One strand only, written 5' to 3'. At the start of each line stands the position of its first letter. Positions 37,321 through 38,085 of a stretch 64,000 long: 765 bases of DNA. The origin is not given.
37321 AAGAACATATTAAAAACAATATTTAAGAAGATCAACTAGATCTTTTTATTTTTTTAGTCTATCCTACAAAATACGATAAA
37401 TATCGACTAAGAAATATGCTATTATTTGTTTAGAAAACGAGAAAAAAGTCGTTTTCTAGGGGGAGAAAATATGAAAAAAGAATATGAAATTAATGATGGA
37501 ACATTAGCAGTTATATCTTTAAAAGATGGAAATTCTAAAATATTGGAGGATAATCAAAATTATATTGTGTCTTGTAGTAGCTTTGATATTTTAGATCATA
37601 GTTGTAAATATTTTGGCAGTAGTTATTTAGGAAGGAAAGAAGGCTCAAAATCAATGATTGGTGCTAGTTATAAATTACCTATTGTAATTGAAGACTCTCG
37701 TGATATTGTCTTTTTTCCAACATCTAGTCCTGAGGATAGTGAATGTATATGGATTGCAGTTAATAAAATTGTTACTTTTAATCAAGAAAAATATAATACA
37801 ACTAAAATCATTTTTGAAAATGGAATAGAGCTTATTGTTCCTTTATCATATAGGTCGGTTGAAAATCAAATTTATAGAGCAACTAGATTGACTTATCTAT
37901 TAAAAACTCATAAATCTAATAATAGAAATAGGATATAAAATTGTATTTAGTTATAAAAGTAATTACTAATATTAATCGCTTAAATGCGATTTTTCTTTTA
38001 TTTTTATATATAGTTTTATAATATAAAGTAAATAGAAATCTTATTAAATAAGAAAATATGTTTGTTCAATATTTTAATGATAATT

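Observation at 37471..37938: ComK-family gene inserted between dnaN and recF, the slot normally held by the S4-domain gene yaaA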

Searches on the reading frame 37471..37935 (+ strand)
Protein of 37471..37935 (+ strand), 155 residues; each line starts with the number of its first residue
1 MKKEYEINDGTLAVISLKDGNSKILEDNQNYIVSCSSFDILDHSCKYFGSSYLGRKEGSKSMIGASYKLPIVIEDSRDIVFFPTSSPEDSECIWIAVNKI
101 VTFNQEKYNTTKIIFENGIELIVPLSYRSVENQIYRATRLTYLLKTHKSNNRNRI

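Call 3: search_protein_families(library=pfam, proteins=[window:37471-37935:+], max_evalue=1)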
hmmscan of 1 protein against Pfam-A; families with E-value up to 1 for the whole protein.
window:37471-37935:+ (155 aa): 2 families
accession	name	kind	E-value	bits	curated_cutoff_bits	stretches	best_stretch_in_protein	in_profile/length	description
PF06338.17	ComK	-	2.5e-43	147.9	22.3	1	3-146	2-149/152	ComK protein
PF25144.1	Zn_ribbon_IFT122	-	0.046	13.9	27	1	26-41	27-42/45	IFT122, zinc ribbon domain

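Call 4: search_protein_families(library=ncbifam, proteins=[window:37471-37935:+], max_evalue=1)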
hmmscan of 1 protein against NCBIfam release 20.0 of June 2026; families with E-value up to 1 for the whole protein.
window:37471-37935:+ (155 aa): 0 families

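Call 5: search_solved_structures(query=window:37471-37935:+, max_evalue=10, show_alignments=2)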
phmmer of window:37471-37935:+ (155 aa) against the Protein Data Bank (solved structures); distinct sequences matched with E-value up to 10: 0.

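Call 6: find_homologous_proteins(query=window:37471-37935:+)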
Query window:37471-37935:+ (155 aa): 442 proteins with E <= 0.001 among 468 candidates; the best 120 are listed.
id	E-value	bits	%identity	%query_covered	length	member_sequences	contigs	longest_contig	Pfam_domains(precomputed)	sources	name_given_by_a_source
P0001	9.7e-97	339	100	100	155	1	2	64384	PF06338.18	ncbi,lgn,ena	-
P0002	4.6e-73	262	76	97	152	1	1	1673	PF06338.18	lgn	-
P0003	1.0e-72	261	74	97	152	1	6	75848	PF06338.18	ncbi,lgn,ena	-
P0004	7.8e-72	258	73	95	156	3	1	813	PF06338.18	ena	-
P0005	9.1e-71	255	73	97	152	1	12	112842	PF06338.18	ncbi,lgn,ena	-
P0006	4.1e-69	249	70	97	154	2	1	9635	PF06338.18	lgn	-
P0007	1.0e-68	248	71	97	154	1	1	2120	PF06338.18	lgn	-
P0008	9.6e-68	245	68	97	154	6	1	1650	PF06338.18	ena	-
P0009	3.5e-67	243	67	96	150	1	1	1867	PF06338.18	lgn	-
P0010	7.1e-66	239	68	96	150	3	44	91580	PF06338.18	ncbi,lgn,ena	-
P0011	8.3e-66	238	68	96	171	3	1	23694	PF06338.18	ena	-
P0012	2.0e-65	237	70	97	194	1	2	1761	PF06338.18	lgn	-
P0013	5.5e-64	232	66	96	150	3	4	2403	PF06338.18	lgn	-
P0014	6.5e-64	232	68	94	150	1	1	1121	PF06338.18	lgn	-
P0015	8.3e-64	232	67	96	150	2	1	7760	PF06338.18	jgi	-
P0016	3.6e-63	230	68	97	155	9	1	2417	PF06338.18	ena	-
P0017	9.7e-63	228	67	97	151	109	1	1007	PF06338.18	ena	-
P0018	2.4e-62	227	67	97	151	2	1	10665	PF06338.18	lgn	-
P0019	2.5e-62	227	67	96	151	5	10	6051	PF06338.18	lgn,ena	-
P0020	1.8e-61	224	66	97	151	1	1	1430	PF06338.18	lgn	-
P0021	1.8e-61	224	66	97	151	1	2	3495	PF06338.18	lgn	-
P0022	1.9e-61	224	66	96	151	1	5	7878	PF06338.18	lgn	-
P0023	6.1e-61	223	66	94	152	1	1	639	PF06338.18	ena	-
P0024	6.2e-61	223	67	97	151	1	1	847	PF06338.18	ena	-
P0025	1.6e-60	221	66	94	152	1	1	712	PF06338.18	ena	-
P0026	2.3e-60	221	65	94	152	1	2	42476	PF06338.18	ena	-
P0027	2.3e-60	221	64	94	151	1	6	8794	PF06338.18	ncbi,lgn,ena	-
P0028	8.6e-60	219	65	94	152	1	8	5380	PF06338.18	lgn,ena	-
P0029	1.0e-59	219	64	93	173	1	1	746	PF06338.18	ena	-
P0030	1.5e-59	218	66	94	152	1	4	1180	PF06338.18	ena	-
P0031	5.1e-59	216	65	95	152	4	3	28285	PF06338.18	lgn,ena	-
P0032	1.2e-58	215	64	95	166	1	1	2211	PF06338.18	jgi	jgi:competence protein ComK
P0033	1.5e-58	215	63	97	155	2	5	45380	PF06338.18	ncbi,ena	-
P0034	2.3e-58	214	64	93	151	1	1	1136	PF06338.18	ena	-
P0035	4.3e-58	213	59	98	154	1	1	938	PF06338.18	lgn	-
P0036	4.8e-58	213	64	94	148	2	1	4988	PF06338.18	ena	-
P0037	6.2e-58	213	65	94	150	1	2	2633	PF06338.18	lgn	-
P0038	9.8e-58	212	65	93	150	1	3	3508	PF06338.18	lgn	-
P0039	2.5e-57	211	63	94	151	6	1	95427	PF06338.18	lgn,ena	-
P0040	8.2e-57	209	61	94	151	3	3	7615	PF06338.18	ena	-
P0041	2.8e-56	208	63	94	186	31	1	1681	PF06338.18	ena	-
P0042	1.1e-55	206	59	96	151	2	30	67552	PF06338.18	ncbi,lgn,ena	-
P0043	1.2e-55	206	62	94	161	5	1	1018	PF06338.18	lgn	-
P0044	1.3e-55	205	61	93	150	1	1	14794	PF06338.18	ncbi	-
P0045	1.9e-55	205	60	94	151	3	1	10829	PF06338.18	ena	-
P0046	1.6e-54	202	60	94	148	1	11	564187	PF06338.18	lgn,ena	-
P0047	8.7e-53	196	56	95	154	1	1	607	PF06338.18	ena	-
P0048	2.8e-52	195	62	91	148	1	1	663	PF06338.18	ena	-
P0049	2.7e-51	191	57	94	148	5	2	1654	PF06338.18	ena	-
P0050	6.8e-51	190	58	93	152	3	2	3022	PF06338.18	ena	-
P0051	2.7e-50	188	57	94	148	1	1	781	PF06338.18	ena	-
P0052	7.6e-49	183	57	94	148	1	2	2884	PF06338.18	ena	-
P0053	2.4e-47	179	54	94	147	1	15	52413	PF06338.18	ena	-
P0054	1.2e-46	176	51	93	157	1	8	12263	PF06338.18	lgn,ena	-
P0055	3.5e-46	175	51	93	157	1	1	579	PF06338.18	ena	-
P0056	5.5e-46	174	52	95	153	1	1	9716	PF06338.18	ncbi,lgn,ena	-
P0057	5.6e-46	174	51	93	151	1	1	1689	PF06338.18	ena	-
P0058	6.2e-46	174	51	93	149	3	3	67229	PF06338.18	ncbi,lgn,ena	-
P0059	2.7e-45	172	55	99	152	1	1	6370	PF06338.18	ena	-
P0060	1.2e-44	170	53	94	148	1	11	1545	PF06338.18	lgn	-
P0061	1.3e-44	170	49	95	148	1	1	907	PF06338.18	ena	-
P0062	1.8e-44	169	52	93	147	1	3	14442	PF06338.18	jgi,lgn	-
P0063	2.0e-44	169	52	93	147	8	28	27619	PF06338.18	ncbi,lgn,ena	-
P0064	2.4e-44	169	50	95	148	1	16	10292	PF06338.18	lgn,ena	-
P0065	3.3e-44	168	49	95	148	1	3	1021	PF06338.18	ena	-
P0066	3.6e-44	168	51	94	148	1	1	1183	PF06338.18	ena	-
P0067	5.7e-44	168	53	95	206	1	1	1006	PF06338.18,PF17802.8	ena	-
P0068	6.7e-44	167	52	96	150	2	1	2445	PF06338.18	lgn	-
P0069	9.7e-44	167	50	94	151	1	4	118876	PF06338.18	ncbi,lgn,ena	-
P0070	1.1e-43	167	48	95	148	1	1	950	PF06338.18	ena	-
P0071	1.3e-43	166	52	94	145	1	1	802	PF06338.18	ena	-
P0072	1.5e-43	166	52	94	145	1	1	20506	PF06338.18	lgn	-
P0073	1.6e-43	166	52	96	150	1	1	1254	PF06338.18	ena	-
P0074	1.7e-43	166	49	94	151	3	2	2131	PF06338.18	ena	-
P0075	2.0e-43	166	51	94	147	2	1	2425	PF06338.18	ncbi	-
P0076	2.2e-43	166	52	94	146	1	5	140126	PF06338.18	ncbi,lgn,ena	-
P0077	2.4e-43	166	52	94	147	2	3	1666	PF06338.18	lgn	-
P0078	2.6e-43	165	50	96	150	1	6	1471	PF06338.18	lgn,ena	-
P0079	2.8e-43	165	49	94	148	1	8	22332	PF06338.18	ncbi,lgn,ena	-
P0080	3.1e-43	165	49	97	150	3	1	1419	PF06338.18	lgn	-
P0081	3.2e-43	165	48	94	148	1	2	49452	PF06338.18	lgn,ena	-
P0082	3.2e-43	165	51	94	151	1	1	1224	PF06338.18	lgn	-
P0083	3.3e-43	165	48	94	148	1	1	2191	PF06338.18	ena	-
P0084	3.8e-43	165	49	94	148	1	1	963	PF06338.18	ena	-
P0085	3.9e-43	165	50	94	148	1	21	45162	PF06338.18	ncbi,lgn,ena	-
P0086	4.3e-43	165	51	94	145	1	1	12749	PF06338.18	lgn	-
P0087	4.4e-43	165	51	94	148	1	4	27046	PF06338.18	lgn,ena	-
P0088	4.7e-43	165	49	94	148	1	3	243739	PF06338.18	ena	-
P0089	5.2e-43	164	51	95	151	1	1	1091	PF06338.18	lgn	-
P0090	6.8e-43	164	52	96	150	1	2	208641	PF06338.18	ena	-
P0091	7.6e-43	164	53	99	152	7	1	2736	PF06338.18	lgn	-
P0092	9.2e-43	164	50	94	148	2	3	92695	PF06338.18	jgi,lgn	-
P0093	1.1e-42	163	52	94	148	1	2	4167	PF06338.18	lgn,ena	-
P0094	1.9e-42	163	49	94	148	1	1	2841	PF06338.18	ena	-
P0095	2.0e-42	163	51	96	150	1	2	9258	PF06338.18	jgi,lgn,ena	-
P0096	2.4e-42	162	49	94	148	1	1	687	PF06338.18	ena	-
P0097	2.4e-42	162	48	95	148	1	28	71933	PF06338.18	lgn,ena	-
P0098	2.4e-42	162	55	97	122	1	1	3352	PF06338.18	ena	-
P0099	2.5e-42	162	50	96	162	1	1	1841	PF06338.18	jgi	-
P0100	2.6e-42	162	48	95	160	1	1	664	PF06338.18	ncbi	-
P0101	3.0e-42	162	51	96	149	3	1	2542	PF06338.18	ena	-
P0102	3.3e-42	162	50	95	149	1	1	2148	PF06338.18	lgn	-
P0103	3.5e-42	162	49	94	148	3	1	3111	PF06338.18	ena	-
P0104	3.9e-42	162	47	95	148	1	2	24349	PF06338.18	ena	-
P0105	4.2e-42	162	48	96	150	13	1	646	PF06338.18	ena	-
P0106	4.6e-42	161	48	95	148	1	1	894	PF06338.18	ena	-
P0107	4.9e-42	161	51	96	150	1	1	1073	PF06338.18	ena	-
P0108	5.0e-42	161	49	94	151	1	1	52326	PF06338.18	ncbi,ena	-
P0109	5.3e-42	161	48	95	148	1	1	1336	PF06338.18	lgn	-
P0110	5.6e-42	161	48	95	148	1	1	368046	PF06338.18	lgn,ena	-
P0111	5.7e-42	161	48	95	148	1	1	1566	PF06338.18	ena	-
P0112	6.0e-42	161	48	95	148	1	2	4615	PF06338.18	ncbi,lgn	-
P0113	6.0e-42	161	48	95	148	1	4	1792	PF06338.18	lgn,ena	-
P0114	6.0e-42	161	48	94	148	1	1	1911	PF06338.18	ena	-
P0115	6.0e-42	161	51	96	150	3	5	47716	PF06338.18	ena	-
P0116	6.1e-42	161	49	96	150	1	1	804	PF06338.18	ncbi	-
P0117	7.9e-42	161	47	94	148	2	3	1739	PF06338.18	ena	-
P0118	9.0e-42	160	50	94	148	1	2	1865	PF06338.18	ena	-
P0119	9.5e-42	160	47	95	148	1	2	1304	PF06338.18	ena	-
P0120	9.7e-42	160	47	94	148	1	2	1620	PF06338.18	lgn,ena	-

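Call 9: find_related_loci(query=window:37471-37935:+, collection=genome_contigs, flank=6000)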
Query window:37471-37935:+ (155 aa) in genome_contigs; peptide patterns used: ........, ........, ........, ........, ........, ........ (x = any residue, [..] = any of these).
187 stretches matched a pattern; 3 encode a relative of the query (tblastn E <= 1e-3); 3 distinct loci.
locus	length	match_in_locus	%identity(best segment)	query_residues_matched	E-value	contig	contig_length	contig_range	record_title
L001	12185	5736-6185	74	1-150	2e-79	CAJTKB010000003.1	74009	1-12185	MAG TPA_asm: uncultured Bacilli bacterium isolate MGBC103219 genome assembly, contig: MGBC103219.3, whole genome shotgun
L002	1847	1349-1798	73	1-150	9e-81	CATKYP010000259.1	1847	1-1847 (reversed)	MAG TPA_asm: uncultured Bacilli bacterium isolate MGG03511_1680015467 genome assembly, contig: ERR2752428_16701, whole g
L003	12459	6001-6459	67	1-153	2e-71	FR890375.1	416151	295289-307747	Clostridium sp. CAG:417 genomic scaffold, scf8, whole genome shotgun sequence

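Call 10: find_encoding_contigs(protein=P0001, flank=6000, max_places=3)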
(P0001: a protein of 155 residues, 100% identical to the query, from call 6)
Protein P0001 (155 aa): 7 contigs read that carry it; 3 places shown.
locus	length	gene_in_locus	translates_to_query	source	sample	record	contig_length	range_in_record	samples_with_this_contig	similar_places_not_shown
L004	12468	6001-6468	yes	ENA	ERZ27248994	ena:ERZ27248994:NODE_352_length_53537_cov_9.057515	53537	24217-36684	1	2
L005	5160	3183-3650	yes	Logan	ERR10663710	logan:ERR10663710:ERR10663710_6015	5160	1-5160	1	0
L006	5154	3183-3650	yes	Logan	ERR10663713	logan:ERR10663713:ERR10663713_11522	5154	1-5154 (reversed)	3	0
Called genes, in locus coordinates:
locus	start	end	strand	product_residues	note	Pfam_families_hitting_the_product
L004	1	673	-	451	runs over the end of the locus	PF10396:TrmE_N, PF00350:Dynamin_N (faint), PF12631:MnmE_helical, PF00071:Ras (faint), PF01926:MMR_HSR1, PF02421:FeoB_N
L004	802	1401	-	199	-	PF13083:KH_KhpA-B, PF01424:R3H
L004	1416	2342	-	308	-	PF02096:60KD_IMP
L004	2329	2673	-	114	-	PF00825:Ribonuclease_P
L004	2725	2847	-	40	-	-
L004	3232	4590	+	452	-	PF11638:DnaA_N, PF01695:IstB_IS21, PF00308:Bac_DnaA, PF08299:Bac_DnaA_C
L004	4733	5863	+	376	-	PF00712:DNA_pol3_beta, PF02767:DNA_pol3_beta_2, PF02768:DNA_pol3_beta_3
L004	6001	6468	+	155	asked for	PF06338:ComK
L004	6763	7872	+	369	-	PF02463:SMC_N, PF13175:AAA_15, PF13476:AAA_23 (faint)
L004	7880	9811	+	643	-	PF02518:HATPase_c, PF00204:DNA_gyraseB, PF01751:Toprim, PF00986:DNA_gyraseB_C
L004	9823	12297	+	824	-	PF00521:DNA_topoisoIV, PF03989:DNA_gyraseA_C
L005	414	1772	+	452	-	PF11638:DnaA_N, PF01695:IstB_IS21, PF00308:Bac_DnaA, PF08299:Bac_DnaA_C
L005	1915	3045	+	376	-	PF00712:DNA_pol3_beta, PF02767:DNA_pol3_beta_2, PF02768:DNA_pol3_beta_3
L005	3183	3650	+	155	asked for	PF06338:ComK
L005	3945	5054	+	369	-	PF02463:SMC_N, PF13175:AAA_15, PF13476:AAA_23 (faint)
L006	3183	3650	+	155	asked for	PF06338:ComK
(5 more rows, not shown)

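Call 13: find_encoding_contigs(protein=P0046, flank=5000, max_places=2)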
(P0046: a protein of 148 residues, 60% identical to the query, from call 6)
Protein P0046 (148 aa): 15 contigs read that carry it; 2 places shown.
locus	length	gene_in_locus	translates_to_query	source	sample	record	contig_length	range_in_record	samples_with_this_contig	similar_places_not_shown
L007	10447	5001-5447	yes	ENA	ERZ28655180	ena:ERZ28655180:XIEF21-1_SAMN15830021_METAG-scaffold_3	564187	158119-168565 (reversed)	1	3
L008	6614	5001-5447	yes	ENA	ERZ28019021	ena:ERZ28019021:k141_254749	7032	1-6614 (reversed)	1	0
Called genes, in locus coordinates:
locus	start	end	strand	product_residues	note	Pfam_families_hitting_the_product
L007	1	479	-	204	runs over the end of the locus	PF01424:R3H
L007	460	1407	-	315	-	PF02096:60KD_IMP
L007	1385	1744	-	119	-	PF00825:Ribonuclease_P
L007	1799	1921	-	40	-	-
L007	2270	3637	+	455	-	PF11638:DnaA_N, PF01695:IstB_IS21, PF00308:Bac_DnaA, PF00004:AAA (weak), PF08299:Bac_DnaA_C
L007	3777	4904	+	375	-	PF00712:DNA_pol3_beta, PF02767:DNA_pol3_beta_2 (weak), PF00712:DNA_pol3_beta (weak), PF02767:DNA_pol3_beta_2, PF02768:DNA_pol3_beta_3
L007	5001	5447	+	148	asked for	PF06338:ComK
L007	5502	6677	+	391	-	PF02463:SMC_N, PF13476:AAA_23 (faint), PF13304:AAA_21 (faint)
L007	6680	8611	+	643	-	PF02518:HATPase_c, PF00204:DNA_gyraseB, PF01751:Toprim, PF00986:DNA_gyraseB_C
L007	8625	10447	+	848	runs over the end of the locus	PF00521:DNA_topoisoIV, PF03989:DNA_gyraseA_C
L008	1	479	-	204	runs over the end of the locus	PF01424:R3H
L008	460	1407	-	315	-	PF02096:60KD_IMP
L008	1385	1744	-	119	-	PF00825:Ribonuclease_P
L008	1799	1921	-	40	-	-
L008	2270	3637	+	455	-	PF11638:DnaA_N, PF01695:IstB_IS21, PF00308:Bac_DnaA, PF00004:AAA (weak), PF08299:Bac_DnaA_C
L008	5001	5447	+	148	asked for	PF06338:ComK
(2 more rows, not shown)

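Call 14: find_encoding_contigs(protein=P0058, flank=5000, max_places=2)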
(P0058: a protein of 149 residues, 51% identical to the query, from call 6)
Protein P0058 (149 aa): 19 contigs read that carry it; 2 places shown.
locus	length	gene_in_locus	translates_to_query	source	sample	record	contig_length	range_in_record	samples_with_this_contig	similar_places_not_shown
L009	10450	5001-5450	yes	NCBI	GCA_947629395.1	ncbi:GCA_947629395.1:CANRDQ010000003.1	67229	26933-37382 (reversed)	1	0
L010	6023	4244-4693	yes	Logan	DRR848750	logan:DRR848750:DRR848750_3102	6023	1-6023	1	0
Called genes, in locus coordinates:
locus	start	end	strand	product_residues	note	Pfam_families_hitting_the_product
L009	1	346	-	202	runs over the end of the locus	PF13083:KH_KhpA-B (weak), PF01424:R3H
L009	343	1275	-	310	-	PF02096:60KD_IMP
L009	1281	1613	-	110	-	PF00825:Ribonuclease_P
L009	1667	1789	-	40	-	-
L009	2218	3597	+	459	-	PF11638:DnaA_N, PF01695:IstB_IS21, PF00308:Bac_DnaA, PF00004:AAA (faint), PF08299:Bac_DnaA_C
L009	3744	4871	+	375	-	PF00712:DNA_pol3_beta, PF02767:DNA_pol3_beta_2, PF02768:DNA_pol3_beta_3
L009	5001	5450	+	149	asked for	PF06338:ComK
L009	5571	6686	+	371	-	PF02463:SMC_N, PF13175:AAA_15 (weak), PF13476:AAA_23 (weak), PF13304:AAA_21 (faint)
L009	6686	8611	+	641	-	PF02518:HATPase_c, PF00204:DNA_gyraseB, PF01751:Toprim, PF00986:DNA_gyraseB_C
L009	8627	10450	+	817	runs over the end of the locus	PF00521:DNA_topoisoIV, PF03989:DNA_gyraseA_C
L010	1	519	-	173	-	?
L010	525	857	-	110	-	PF00825:Ribonuclease_P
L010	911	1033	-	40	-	-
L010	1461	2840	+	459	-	PF11638:DnaA_N, PF01695:IstB_IS21, PF00308:Bac_DnaA, PF00004:AAA (faint), PF08299:Bac_DnaA_C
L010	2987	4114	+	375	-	PF00712:DNA_pol3_beta, PF02767:DNA_pol3_beta_2, PF02768:DNA_pol3_beta_3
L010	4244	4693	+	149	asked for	PF06338:ComK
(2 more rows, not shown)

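Call 15: find_encoding_contigs(protein=P0076, flank=5000, max_places=2)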
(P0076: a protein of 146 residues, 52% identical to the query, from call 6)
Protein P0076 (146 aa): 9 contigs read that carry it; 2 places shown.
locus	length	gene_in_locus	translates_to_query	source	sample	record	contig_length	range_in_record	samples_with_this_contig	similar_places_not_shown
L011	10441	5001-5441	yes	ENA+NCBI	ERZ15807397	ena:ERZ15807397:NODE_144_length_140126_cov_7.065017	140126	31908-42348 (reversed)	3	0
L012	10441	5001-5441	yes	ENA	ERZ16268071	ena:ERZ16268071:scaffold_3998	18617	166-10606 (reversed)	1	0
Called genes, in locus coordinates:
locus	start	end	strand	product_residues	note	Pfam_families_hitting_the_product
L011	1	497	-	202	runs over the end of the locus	PF13083:KH_KhpA-B, PF07650:KH_2 (weak), PF01424:R3H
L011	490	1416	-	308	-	PF02096:60KD_IMP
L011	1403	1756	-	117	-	PF00825:Ribonuclease_P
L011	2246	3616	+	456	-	PF11638:DnaA_N, PF00308:Bac_DnaA, PF01695:IstB_IS21 (weak), PF13173:AAA_14 (faint), PF08299:Bac_DnaA_C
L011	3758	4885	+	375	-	PF00712:DNA_pol3_beta, PF02767:DNA_pol3_beta_2, PF02768:DNA_pol3_beta_3, PF00712:DNA_pol3_beta (weak)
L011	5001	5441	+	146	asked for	PF06338:ComK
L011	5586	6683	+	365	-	PF02463:SMC_N, PF13175:AAA_15 (weak), PF13476:AAA_23 (weak), PF13304:AAA_21 (faint)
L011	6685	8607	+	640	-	PF02518:HATPase_c, PF00204:DNA_gyraseB, PF01751:Toprim, PF00986:DNA_gyraseB_C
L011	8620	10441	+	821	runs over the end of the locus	PF00521:DNA_topoisoIV, PF03989:DNA_gyraseA_C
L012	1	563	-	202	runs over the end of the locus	PF13083:KH_KhpA-B, PF07650:KH_2 (weak), PF01424:R3H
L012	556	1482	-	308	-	PF02096:60KD_IMP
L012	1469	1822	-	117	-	PF00825:Ribonuclease_P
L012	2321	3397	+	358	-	PF11638:DnaA_N, PF01695:IstB_IS21, PF00308:Bac_DnaA, PF13173:AAA_14 (faint)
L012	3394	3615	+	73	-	PF08299:Bac_DnaA_C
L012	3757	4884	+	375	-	PF00712:DNA_pol3_beta, PF02767:DNA_pol3_beta_2, PF02768:DNA_pol3_beta_3, PF00712:DNA_pol3_beta (weak)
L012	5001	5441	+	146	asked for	PF06338:ComK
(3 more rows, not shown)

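Call 16: find_encoding_contigs(protein=P0110, flank=5000, max_places=2)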
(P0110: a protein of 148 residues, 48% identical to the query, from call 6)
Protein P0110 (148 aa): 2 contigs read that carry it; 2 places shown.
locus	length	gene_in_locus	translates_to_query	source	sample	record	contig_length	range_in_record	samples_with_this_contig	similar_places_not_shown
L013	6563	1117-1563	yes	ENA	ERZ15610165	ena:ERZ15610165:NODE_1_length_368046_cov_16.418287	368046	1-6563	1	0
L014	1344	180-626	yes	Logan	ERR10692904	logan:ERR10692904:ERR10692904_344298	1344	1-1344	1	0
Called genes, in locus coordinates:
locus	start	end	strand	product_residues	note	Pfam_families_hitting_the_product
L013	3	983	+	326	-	?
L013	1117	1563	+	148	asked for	PF06338:ComK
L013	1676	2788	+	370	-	PF02463:SMC_N, PF13476:AAA_23, PF13304:AAA_21 (faint)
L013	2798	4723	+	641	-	PF02518:HATPase_c, PF00204:DNA_gyraseB, PF01751:Toprim, PF00986:DNA_gyraseB_C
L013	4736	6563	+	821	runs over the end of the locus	PF00521:DNA_topoisoIV, PF03989:DNA_gyraseA_C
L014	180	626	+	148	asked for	PF06338:ComK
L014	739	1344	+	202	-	?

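Call 29: search_protein_representatives(protein=window:37471-37935:+)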
Query: 155 residues. Proteins with E-value up to 0.001 (for the whole library): 1166; up to 1e-10: 430; up to 1e-30: 13. The best 150 are listed.
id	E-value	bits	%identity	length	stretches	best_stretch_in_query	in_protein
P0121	3.0e-38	147.4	48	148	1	4-148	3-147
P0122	1.4e-36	142.0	48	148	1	4-150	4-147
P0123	3.1e-36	140.8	48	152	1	4-150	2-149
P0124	5.1e-35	136.9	42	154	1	4-146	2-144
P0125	6.3e-35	136.6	44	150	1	2-146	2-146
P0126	4.3e-33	130.6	40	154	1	4-149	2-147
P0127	7.4e-33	129.9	37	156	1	3-152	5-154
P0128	1.6e-32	128.8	48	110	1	42-149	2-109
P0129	2.2e-32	128.3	43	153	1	4-150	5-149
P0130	5.4e-32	127.1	44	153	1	4-151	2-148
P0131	1.3e-31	125.8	42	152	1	4-147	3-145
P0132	3.9e-31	124.3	41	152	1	4-145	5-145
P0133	9.7e-31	123.0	39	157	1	4-149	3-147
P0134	1.3e-30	122.6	40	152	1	3-152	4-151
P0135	2.3e-30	121.8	45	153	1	3-144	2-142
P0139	2.5e-29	118.4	45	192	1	3-145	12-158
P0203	6.9e-22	94.3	33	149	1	3-148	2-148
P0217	3.2e-21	92.1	31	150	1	3-142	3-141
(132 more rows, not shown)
